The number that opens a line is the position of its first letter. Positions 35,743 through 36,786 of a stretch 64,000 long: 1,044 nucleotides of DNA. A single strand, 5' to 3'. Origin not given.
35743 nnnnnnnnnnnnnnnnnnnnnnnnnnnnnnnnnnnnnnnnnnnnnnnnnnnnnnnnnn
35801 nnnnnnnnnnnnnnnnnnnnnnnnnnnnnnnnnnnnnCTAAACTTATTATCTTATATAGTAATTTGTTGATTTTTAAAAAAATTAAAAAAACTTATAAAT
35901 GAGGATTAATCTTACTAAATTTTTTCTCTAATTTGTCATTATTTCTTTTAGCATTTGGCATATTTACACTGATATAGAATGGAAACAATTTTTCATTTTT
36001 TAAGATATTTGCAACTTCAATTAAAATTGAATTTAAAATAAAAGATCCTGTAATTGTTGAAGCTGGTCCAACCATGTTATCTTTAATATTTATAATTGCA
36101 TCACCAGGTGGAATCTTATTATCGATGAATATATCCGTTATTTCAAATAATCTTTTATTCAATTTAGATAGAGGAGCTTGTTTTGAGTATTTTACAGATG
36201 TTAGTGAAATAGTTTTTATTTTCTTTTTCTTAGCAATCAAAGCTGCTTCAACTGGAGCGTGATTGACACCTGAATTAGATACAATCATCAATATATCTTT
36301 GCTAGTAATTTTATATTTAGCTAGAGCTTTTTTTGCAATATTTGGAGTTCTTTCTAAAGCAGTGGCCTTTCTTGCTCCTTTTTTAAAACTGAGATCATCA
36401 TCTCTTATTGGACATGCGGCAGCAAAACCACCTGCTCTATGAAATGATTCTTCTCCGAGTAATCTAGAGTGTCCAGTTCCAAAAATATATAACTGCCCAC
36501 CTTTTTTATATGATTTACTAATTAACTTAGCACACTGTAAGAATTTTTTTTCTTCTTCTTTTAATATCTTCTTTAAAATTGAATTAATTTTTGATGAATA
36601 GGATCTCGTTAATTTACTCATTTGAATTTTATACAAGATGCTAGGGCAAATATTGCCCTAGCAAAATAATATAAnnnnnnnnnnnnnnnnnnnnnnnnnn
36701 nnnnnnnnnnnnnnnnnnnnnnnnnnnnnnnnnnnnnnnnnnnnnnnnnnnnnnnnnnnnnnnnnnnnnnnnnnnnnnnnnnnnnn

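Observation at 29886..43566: Thirteen-gene same-strand amino-sugar operon mixing hydrolytic/deaminating and oxidative enzymes, without a GlcNAc kinase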

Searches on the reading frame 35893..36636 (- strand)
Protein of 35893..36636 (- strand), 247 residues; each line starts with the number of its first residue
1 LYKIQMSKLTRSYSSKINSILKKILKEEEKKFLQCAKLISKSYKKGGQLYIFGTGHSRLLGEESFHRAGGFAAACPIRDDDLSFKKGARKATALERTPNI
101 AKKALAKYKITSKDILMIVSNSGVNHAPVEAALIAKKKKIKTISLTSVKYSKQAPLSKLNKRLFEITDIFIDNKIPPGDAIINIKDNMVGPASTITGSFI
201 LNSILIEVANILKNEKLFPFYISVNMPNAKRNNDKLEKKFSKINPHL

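Call 4: search_protein_families(library=pfam, proteins=[window:35893-36636:-])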
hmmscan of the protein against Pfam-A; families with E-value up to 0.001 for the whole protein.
window:35893-36636:- (247 aa): 3 families
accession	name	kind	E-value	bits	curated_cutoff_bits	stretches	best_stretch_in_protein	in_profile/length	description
PF13580.11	SIS_2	-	2.5e-36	125.2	27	1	13-147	2-138/138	SIS domain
PF10740.15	DUF2529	-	1.1e-07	32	22.3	0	94-212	60-169/169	Domain of unknown function (DUF2529)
PF01380.27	SIS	-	5.8e-05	23.3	25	1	109-163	50-104/131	SIS domain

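Call 6: search_protein_families(library=ncbifam, proteins=[window:35893-36636:-], max_evalue=0.00001)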
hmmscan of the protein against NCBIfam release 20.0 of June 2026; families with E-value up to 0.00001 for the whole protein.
window:35893-36636:- (247 aa): 2 families
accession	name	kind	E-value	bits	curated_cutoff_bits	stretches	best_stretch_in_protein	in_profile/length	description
NF002805.0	PRK02947.1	subfamily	2.9e-69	232.9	135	1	9-247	3-246/247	sugar isomerase domain-containing protein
NF001628.0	PRK00414.1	equivalog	5.2e-06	26.2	265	0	112-160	111-159/192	D-sedoheptulose 7-phosphate isomerase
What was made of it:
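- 35893..36621 (-): UPF0309 SIS_2 phosphosugar protein, a distant NagS homologue. PRK02947 232.9 bits, above the 135 cut-off (call 6).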

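Call 9: find_encoding_contigs(protein=window:35893-36636:-, flank=10000, max_places=10)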
Protein window:35893-36636:- (247 aa): no gene with exactly this product is on record in the collection.

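Call 11: find_homologous_proteins(query=window:35893-36636:-, max_evalue=1e-10)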
Query window:35893-36636:- (247 aa): 612 proteins with E <= 1e-10 among 2201 candidates; the best 120 are listed.
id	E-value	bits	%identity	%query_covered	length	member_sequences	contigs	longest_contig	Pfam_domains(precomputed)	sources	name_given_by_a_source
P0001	1.3e-146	504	98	98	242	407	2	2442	PF13580.12,PF10740.16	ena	-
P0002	2.2e-140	484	93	98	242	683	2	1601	PF01380.28,PF13580.12,PF10740.16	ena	-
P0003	3.6e-138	476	92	98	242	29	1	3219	PF13580.12,PF10740.16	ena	-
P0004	1.6e-137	474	92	98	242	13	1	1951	PF13580.12,PF10740.16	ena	-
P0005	2.0e-136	471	91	98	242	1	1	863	PF13580.12,PF10740.16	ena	-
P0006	6.9e-135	466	89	98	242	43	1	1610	PF13580.12,PF10740.16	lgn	-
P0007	1.8e-129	448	87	98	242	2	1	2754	PF13580.12,PF10740.16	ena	-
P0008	3.0e-129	447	87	98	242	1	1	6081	PF13580.12,PF10740.16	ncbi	-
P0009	4.1e-129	447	86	98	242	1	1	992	PF13580.12,PF10740.16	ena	-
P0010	1.4e-128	445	86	98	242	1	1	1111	PF01380.28,PF13580.12,PF10740.16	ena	-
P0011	4.0e-128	443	85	98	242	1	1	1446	PF13580.12,PF10740.16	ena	-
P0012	9.9e-127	439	85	98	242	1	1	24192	PF13580.12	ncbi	-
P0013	1.7e-126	438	84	98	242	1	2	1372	PF13580.12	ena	-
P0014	5.2e-126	437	85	98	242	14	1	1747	PF13580.12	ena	-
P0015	8.5e-126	436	84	98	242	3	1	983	PF01380.28,PF13580.12,PF10740.16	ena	-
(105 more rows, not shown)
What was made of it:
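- Checked: The SIS_2 gene most likely starts at the internal Met (36621, 242 aa), as in all homologues (call 11).
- Tried and rejected: Exact-match lookup of the SIS_2 ORF from its TTG start: failed because the real start is the internal Met (calls 9, 11).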

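Call 13: find_related_loci(query=A1, collection=genome_contigs, flank=10000)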
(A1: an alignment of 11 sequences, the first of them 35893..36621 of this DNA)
Query A1 (242 aa) in genome_contigs; peptide patterns used: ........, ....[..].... (x = any residue, [..] = any of these).
92 stretches matched a pattern; 71 encode a relative of the query (tblastn E <= 1e-3); 69 distinct loci.
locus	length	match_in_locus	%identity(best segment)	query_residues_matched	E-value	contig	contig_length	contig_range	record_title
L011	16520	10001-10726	100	1-242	9e-159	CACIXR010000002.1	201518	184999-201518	uncultured Alphaproteobacteria bacterium isolate AG-914-F14 genome assembly, contig: AG-914-F14_NODE_2, whole genome sho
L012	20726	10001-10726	100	1-242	9e-159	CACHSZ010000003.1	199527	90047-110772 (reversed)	uncultured Alphaproteobacteria bacterium isolate AG-912-F03 genome assembly, contig: AG-912-F03_NODE_3, whole genome sho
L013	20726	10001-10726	100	1-242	9e-159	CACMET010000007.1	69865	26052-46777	MAG: uncultured Alphaproteobacteria bacterium isolate AG-891-E15 genome assembly, contig: AG-891-E15_NODE_7, whole genom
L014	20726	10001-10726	100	1-242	9e-159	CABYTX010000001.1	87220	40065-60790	MAG: uncultured Alphaproteobacteria bacterium isolate AG-894-P19 genome assembly, contig: AG-894-P19_NODE_1, whole genom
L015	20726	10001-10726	100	1-242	9e-159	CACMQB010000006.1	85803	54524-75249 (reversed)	MAG: uncultured Alphaproteobacteria bacterium isolate AG-891-P20 genome assembly, contig: AG-891-P20_NODE_6, whole genom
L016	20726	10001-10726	100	1-242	9e-159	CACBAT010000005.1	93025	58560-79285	uncultured Alphaproteobacteria bacterium isolate AG-899-B06 genome assembly, contig: AG-899-B06_NODE_5, whole genome sho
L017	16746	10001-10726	100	1-242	9e-159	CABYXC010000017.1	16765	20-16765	MAG: uncultured Alphaproteobacteria bacterium isolate AG-895-D04 genome assembly, contig: AG-895-D04_NODE_17, whole geno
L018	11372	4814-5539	100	1-242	2e-158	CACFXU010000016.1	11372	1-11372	uncultured Alphaproteobacteria bacterium isolate AG-414-N23 genome assembly, contig: AG-414-N23_NODE_16, whole genome sh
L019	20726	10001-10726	100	1-242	4e-158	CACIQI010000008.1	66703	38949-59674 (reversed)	uncultured Alphaproteobacteria bacterium isolate AG-913-M07 genome assembly, contig: AG-913-M07_NODE_8, whole genome sho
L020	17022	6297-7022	100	1-242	4e-158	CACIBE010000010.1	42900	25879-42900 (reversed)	uncultured Alphaproteobacteria bacterium isolate AG-912-N10 genome assembly, contig: AG-912-N10_NODE_10, whole genome sh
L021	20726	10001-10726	99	1-242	7e-158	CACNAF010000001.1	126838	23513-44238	MAG: uncultured Alphaproteobacteria bacterium isolate AG-892-J17 genome assembly, contig: AG-892-J17_NODE_1, whole genom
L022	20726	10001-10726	99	1-242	9e-158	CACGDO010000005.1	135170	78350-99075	uncultured Alphaproteobacteria bacterium isolate AG-422-E02 genome assembly, contig: AG-422-E02_NODE_5, whole genome sho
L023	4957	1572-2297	99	1-242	2e-160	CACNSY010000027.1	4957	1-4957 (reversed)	MAG: uncultured Alphaproteobacteria bacterium isolate AG-893-M20 genome assembly, contig: AG-893-M20_NODE_27, whole geno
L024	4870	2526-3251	99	1-242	1e-160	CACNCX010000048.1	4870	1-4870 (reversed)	MAG: uncultured Alphaproteobacteria bacterium isolate AG-920-E11 genome assembly, contig: AG-920-E11_NODE_48, whole geno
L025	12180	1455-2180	99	1-242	1e-157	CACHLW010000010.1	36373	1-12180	uncultured Alphaproteobacteria bacterium isolate AG-911-C02 genome assembly, contig: AG-911-C02_NODE_10, whole genome sh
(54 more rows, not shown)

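Call 16: search_solved_structures(query=window:35893-36621:-, max_evalue=0.001, show_alignments=1)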
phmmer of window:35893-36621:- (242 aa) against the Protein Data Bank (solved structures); distinct sequences matched with E-value up to 0.001: 2.
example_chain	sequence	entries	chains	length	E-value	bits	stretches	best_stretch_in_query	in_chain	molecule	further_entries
3cvj_A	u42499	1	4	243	6.4e-40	140.2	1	7-235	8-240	Putative phosphoheptose isomerase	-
9eol_A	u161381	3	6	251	5.9e-20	75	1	15-214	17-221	UPF0309 protein SCO4393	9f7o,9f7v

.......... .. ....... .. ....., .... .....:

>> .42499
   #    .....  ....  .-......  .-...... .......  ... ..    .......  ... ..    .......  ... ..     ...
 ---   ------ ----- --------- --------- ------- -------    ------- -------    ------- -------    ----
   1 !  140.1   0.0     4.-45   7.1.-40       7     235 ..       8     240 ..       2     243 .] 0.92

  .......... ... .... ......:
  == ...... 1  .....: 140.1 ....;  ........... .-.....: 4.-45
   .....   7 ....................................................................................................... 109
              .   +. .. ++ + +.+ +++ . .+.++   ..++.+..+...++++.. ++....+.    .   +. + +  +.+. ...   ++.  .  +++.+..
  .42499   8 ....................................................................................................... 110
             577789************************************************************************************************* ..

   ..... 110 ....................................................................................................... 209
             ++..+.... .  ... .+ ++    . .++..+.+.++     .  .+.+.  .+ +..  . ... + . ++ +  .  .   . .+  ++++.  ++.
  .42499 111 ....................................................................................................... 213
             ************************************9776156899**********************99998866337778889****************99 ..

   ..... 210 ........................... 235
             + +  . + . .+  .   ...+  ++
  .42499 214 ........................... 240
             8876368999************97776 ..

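Call 58: search_dna_similar(query=window:35893-36621:-, collection=plasmids, mode=protein, max_evalue=1e-20, max_rows=30)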
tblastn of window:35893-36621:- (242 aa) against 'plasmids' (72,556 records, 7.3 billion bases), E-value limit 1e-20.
Records with a match: 11; places in all: 11; records where one place covers at least 80% of the query: 6.
Best place of each record, by identity: <60% 11.
By first word of the organism name: Vibrio 4; Listeria 2; Rhizobium 1; Enterococcus 1; Subdoligranulum 1; Priestia 1; Planococcus 1.
By predicted mobility (MOB-suite, as given by PLSDB): non-mobilizable 9; mobilizable 2.
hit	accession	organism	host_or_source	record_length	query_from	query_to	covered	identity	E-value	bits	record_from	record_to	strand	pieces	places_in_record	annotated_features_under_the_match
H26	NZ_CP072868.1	Rhizobium sp. NLR16a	lentil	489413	29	242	88%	39.4%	1e-38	149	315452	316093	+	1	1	SIS domain-containing protein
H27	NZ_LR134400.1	Listeria monocytogenes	Homo sapiens,Vein blood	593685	34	242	86%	38.0%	4e-27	116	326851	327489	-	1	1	sugar isomerase domain-containing protein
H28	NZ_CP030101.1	Listeria monocytogenes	Environment,water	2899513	34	242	86%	37.6%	3e-27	116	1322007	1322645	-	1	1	none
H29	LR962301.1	Enterococcus faecalis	-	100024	31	235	85%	37.8%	1e-24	108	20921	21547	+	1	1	record has no annotation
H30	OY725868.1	Subdoligranulum variabile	-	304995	37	228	79%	37.8%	2e-27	117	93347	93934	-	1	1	record has no annotation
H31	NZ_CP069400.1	Priestia megaterium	Homo sapiens,Pure culture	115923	30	231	83%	35.8%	3e-24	107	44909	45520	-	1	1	SIS domain-containing protein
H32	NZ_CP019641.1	Planococcus lenghuensis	whole organism,crude oil-contamination ...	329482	29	235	86%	34.1%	8e-23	103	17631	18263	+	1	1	SIS domain-containing protein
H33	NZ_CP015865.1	Vibrio campbellii CAIM 519 = NBRC 15631 = ATCC 25920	cell culture,Ocean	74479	29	202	72%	36.9%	5e-24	107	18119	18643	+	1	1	sugar isomerase domain-containing protein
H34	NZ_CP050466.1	Vibrio campbellii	single cell,seawater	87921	29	202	72%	36.9%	7e-24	106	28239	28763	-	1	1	sugar isomerase domain-containing protein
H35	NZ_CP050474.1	Vibrio campbellii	single cell,seawater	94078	29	202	72%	36.9%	7e-24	106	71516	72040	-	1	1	sugar isomerase domain-containing protein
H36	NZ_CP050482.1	Vibrio campbellii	single cell,seawater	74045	29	202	72%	36.9%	1e-23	106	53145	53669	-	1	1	sugar isomerase domain-containing protein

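Call 61: get_annotated_region(hit=H26, flank=10000)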
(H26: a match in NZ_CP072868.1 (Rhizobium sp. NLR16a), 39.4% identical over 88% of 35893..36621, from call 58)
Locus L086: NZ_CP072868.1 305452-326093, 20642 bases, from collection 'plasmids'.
description: Rhizobium sp. NLR16a plasmid p3, complete sequence
organism: Rhizobium sp. NLR16a (NCBI taxid 2731112)
taxonomy: Bacteria; Pseudomonadota; Alphaproteobacteria; Hyphomicrobiales; Rhizobiaceae; Rhizobium; Rhizobium sp. NLR16a
host: -; source: lentil; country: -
typing (MOB-suite, as given by PLSDB): non-mobilizable
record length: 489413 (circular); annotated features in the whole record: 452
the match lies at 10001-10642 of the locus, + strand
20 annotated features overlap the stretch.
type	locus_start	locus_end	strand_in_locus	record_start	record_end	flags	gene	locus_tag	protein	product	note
CDS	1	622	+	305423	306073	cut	-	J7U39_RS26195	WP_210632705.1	thiamine diphosphokinase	GO:0006772 - thiamine metabolic process [Evidence IEA]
CDS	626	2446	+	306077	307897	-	-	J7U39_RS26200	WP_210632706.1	ABC-F family ATP-binding cassette domain-containing protein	-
CDS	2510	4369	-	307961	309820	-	-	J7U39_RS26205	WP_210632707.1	ABC transporter ATP-binding protein/permease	-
CDS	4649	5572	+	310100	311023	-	metA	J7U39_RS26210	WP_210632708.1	homoserine O-succinyltransferase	GO:0019281 - L-methionine biosynthetic process from homoserine via O-succinyl-L-homoserine and cystathionine [Evidence ...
CDS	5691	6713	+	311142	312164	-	-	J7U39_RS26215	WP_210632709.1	aldose epimerase family protein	GO:0005975 - carbohydrate metabolic process [Evidence IEA]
CDS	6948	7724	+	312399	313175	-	-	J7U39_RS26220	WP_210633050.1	GntR family transcriptional regulator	-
CDS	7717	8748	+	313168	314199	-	-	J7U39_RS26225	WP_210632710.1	SIS domain-containing protein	GO:0005975 - carbohydrate metabolic process [Evidence IEA]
CDS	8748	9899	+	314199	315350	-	nagA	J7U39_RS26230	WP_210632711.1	N-acetylglucosamine-6-phosphate deacetylase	GO:0006040 - amino sugar metabolic process [Evidence IEA]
CDS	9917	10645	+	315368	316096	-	-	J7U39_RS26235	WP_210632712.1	SIS domain-containing protein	-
CDS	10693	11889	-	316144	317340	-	-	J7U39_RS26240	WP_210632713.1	FAD-dependent oxidoreductase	-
CDS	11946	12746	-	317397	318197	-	-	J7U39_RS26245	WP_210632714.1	amino acid ABC transporter ATP-binding protein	-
CDS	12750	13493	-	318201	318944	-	-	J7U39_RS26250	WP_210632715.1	amino acid ABC transporter permease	GO:0006865 - amino acid transport [Evidence IEA]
CDS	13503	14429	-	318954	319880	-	-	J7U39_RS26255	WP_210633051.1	transporter substrate-binding domain-containing protein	-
CDS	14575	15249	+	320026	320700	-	-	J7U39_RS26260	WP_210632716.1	GntR family transcriptional regulator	-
CDS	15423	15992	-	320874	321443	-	efp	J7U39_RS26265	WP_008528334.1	elongation factor P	GO:0006414 - translational elongation [Evidence IEA]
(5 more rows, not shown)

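Call 76: search_solved_structures(query=window:35893-36621:-, max_evalue=1e-10, show_alignments=2)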
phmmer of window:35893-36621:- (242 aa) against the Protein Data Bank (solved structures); distinct sequences matched with E-value up to 1e-10: 2.
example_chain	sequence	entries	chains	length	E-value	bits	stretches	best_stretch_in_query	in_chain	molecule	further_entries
3cvj_A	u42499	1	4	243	6.4e-40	140.2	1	7-235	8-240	Putative phosphoheptose isomerase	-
9eol_A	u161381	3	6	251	5.9e-20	75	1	15-214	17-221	UPF0309 protein SCO4393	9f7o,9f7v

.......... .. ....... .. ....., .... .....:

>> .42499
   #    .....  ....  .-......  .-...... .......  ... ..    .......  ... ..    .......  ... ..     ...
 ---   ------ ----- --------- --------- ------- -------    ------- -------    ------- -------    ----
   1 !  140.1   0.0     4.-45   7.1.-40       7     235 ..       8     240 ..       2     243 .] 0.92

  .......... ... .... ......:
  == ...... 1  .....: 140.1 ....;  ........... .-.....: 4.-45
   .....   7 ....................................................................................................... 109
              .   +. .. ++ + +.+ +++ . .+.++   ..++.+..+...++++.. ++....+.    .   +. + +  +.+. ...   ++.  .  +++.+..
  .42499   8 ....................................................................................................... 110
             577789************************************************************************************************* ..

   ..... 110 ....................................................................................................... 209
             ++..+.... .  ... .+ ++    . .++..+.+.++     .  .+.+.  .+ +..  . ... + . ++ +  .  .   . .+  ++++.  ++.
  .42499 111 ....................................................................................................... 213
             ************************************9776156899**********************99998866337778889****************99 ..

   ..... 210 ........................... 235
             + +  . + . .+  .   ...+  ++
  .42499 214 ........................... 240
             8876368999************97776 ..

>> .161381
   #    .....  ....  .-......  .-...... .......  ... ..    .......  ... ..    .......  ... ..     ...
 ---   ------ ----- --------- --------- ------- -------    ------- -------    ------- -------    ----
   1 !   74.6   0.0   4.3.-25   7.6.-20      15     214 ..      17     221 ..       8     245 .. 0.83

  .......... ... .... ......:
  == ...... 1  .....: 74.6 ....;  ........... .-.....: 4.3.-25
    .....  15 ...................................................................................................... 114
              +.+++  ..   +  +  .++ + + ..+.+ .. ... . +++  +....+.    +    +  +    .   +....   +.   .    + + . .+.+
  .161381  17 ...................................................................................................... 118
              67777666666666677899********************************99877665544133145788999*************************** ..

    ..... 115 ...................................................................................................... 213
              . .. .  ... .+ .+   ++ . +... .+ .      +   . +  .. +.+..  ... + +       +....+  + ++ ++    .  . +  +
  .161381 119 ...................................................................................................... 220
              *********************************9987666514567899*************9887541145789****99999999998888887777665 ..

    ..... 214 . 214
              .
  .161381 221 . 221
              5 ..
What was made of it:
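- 35893..36621 (-): PDB 3cvj 6e-40, NagS 9eol 6e-20 (calls 16, 76).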

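Call 83: get_annotated_region(hit=H33, flank=6000)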
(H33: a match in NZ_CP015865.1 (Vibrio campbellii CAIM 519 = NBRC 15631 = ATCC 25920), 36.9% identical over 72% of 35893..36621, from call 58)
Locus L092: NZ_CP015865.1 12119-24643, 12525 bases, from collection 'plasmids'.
description: Vibrio campbellii CAIM 519 = NBRC 15631 = ATCC 25920 strain ATCC 25920, CAIM 519T plasmid unnamed, complete sequence
organism: Vibrio campbellii CAIM 519 = NBRC 15631 = ATCC 25920 (NCBI taxid 1224742)
taxonomy: Bacteria; Pseudomonadota; Gammaproteobacteria; Vibrionales; Vibrionaceae; Vibrio; Vibrio campbellii; Vibrio campbellii CAIM 519 = NBRC 15631 = ATCC 25920
host: -; source: cell culture,Ocean; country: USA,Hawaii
typing (MOB-suite, as given by PLSDB): non-mobilizable; replicon rep_cluster_1874
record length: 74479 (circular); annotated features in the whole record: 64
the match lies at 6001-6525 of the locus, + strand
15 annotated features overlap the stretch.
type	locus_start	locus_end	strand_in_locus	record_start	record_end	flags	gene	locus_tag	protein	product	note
CDS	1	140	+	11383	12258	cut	-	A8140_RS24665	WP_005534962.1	LysR family transcriptional regulator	-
CDS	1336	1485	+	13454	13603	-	-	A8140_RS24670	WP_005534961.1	hypothetical protein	-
CDS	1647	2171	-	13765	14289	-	-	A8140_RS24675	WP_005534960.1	hypothetical protein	-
CDS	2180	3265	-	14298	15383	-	-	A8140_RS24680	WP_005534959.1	hypothetical protein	-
CDS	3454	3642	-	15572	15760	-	-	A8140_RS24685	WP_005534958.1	hypothetical protein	-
CDS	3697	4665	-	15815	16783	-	-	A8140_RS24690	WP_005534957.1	LPD25 domain-containing protein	-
CDS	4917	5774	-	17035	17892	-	-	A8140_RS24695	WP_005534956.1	AraC family transcriptional regulator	GO:0006355 - regulation of DNA-templated transcription [Evidence IEA]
CDS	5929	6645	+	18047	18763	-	-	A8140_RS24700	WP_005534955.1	sugar isomerase domain-containing protein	GO:1901135 - carbohydrate derivative metabolic process [Evidence IEA]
CDS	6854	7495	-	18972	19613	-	-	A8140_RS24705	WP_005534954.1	hypothetical protein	-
CDS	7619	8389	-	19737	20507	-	-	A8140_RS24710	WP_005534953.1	GNAT family N-acetyltransferase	-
CDS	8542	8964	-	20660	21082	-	-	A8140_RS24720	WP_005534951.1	hypothetical protein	-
CDS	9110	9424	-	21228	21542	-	-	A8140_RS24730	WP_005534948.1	hypothetical protein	-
CDS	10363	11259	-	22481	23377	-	-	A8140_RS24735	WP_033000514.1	EamA family transporter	-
CDS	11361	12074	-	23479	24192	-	-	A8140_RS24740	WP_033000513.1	AraC family transcriptional regulator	GO:0006355 - regulation of DNA-templated transcription [Evidence IEA]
CDS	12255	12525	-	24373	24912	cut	-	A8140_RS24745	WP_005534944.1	recombinase family protein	GO:0006310 - DNA recombination [Evidence IEA]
